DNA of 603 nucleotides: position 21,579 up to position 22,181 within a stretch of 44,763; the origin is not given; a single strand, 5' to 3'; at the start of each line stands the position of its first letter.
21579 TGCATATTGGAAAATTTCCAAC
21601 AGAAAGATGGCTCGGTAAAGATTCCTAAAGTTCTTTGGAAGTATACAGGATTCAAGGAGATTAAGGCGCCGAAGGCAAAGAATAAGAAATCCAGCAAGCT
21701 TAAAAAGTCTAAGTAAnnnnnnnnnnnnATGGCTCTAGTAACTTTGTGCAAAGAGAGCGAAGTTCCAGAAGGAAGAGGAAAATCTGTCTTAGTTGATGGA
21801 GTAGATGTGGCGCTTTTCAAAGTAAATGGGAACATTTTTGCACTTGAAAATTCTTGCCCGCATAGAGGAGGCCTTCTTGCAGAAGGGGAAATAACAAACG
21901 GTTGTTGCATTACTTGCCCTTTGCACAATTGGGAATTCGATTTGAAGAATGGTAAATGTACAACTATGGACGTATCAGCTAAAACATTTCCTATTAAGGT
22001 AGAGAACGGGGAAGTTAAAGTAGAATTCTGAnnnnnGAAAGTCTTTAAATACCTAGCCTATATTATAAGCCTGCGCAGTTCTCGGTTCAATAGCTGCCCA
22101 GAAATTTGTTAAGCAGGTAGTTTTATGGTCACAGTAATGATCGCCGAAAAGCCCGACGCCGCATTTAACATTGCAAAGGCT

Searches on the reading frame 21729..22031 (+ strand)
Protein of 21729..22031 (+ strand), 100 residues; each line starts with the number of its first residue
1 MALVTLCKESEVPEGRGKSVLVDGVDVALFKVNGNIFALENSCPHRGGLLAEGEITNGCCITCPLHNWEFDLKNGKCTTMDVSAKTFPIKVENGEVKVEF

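Call 53: search_protein_families(library=pfam, proteins=[window:21729-22031:+], max_evalue=0.00001)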
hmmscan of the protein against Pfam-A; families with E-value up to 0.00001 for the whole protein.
window:21729-22031:+ (100 aa): 3 families
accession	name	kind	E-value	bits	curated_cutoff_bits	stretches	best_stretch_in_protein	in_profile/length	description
PF00355.32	Rieske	-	2.2e-21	76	20.3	1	4-82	3-80/88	Rieske [2Fe-2S] domain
PF13806.12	Rieske_2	-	3.3e-18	66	27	1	4-99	3-104/104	Rieske-like [2Fe-2S] domain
PF22543.2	Rieske_4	-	3.9e-07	30.8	28.4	1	8-84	5-84/119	Soluble Rieske-type ferredoxin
